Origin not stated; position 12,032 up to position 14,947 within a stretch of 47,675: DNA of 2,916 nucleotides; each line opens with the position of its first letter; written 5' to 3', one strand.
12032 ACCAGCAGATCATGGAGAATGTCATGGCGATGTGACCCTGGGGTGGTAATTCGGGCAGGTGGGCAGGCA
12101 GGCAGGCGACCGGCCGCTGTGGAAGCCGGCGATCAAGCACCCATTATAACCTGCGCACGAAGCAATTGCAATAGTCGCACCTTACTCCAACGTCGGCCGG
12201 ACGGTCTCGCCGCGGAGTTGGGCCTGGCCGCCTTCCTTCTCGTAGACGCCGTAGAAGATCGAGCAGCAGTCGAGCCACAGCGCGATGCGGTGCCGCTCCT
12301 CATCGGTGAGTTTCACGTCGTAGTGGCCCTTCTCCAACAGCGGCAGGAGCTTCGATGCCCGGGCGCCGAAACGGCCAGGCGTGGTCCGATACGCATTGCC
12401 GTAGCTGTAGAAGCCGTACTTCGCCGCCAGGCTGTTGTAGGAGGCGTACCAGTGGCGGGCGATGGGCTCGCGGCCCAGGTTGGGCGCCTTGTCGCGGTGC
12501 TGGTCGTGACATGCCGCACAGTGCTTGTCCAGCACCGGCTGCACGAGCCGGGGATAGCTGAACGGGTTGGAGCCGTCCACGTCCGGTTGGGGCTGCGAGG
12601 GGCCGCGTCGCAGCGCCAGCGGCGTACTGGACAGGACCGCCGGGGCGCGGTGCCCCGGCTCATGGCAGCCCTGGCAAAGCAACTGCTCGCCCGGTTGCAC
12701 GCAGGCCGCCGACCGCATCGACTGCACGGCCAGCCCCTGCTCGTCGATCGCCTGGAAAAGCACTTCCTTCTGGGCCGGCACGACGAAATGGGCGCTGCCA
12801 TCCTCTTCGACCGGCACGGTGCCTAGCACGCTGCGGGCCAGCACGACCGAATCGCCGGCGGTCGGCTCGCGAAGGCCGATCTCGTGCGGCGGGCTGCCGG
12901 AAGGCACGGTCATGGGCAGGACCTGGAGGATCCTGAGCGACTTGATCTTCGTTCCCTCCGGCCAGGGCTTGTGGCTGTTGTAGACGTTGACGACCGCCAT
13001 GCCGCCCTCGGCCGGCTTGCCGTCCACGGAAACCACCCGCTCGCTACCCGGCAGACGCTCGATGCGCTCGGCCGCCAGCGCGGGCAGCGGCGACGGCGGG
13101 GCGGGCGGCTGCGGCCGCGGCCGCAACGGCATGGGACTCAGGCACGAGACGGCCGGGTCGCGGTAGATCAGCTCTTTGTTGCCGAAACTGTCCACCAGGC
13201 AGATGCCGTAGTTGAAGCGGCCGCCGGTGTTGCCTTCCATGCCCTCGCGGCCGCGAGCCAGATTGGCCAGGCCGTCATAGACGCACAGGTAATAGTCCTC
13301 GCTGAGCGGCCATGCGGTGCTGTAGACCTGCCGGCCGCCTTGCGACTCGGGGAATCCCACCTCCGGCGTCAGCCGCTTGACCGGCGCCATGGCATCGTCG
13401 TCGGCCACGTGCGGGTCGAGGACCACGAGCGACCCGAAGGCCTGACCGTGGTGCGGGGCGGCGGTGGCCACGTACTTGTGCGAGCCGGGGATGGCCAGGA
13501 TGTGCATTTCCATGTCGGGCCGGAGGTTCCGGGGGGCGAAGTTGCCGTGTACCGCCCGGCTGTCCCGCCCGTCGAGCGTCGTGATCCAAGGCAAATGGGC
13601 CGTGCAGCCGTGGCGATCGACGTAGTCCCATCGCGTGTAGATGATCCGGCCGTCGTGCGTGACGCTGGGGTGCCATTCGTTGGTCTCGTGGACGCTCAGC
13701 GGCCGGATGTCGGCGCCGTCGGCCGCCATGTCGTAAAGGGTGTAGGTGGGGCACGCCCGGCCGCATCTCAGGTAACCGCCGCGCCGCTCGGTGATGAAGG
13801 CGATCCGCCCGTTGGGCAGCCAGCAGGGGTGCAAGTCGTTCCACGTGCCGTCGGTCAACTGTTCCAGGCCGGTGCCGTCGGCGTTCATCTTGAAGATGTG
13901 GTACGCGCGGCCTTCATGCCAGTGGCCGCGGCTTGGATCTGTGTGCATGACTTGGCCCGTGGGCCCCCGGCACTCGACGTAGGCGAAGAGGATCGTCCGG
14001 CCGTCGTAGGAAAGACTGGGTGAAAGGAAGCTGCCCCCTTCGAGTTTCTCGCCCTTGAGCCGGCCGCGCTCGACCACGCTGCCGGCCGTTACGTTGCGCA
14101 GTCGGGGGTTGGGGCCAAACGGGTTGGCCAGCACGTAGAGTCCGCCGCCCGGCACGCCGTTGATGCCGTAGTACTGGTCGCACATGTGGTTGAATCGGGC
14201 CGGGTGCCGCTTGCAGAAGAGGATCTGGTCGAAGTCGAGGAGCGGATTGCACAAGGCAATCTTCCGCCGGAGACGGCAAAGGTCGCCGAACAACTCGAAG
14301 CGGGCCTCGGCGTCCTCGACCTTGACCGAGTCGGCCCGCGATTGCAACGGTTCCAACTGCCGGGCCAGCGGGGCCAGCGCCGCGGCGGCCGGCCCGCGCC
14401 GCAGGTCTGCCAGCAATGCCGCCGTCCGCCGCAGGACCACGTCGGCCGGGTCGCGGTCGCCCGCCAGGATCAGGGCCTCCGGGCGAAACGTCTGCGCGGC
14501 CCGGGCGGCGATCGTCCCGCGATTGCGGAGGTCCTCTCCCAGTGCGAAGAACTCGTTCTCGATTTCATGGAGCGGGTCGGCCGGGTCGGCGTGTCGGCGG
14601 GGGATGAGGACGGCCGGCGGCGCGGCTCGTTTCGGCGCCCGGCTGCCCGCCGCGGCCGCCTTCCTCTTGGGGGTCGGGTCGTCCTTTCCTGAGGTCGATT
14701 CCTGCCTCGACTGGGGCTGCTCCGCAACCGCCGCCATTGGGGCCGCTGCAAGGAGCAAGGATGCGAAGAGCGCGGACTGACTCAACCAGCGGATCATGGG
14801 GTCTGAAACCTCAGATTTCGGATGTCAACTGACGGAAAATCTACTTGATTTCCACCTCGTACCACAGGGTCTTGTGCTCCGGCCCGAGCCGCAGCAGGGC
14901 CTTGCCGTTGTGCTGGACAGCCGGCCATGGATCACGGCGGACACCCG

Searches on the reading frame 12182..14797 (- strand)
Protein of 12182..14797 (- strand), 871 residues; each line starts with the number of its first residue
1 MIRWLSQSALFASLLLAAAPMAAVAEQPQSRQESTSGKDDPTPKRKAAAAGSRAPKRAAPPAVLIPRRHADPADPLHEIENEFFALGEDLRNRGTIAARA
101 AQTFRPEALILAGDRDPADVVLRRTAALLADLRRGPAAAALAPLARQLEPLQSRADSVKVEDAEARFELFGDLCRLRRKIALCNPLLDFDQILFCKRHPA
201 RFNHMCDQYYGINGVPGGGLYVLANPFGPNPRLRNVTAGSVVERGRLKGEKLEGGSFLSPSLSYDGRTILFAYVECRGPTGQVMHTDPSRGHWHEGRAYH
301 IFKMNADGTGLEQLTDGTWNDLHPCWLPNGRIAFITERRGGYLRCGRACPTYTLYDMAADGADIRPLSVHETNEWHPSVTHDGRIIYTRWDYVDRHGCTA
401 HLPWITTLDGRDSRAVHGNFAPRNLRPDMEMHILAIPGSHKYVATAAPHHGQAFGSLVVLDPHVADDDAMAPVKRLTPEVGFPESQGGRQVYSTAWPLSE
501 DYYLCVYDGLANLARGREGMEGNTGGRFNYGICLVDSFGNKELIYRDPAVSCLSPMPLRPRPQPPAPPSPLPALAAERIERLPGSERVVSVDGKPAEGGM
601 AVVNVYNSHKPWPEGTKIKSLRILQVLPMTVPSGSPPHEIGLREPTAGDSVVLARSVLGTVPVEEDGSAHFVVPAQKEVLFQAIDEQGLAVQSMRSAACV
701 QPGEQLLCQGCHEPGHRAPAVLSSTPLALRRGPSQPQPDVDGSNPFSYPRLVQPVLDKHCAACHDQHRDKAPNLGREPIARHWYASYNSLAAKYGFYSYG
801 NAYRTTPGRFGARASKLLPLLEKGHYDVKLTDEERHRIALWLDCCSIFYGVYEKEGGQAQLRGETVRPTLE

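Call 10: search_protein_families(library=pfam, proteins=[window:12182-14797:-], max_evalue=0.001)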
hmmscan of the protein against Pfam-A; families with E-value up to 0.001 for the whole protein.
window:12182-14797:- (871 aa): 1 family
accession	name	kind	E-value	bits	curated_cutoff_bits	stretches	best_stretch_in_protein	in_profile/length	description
PF18582.6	HZS_alpha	-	4.3e-24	85.3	26.6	1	617-713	2-98/98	Hydrazine synthase alpha subunit middle domain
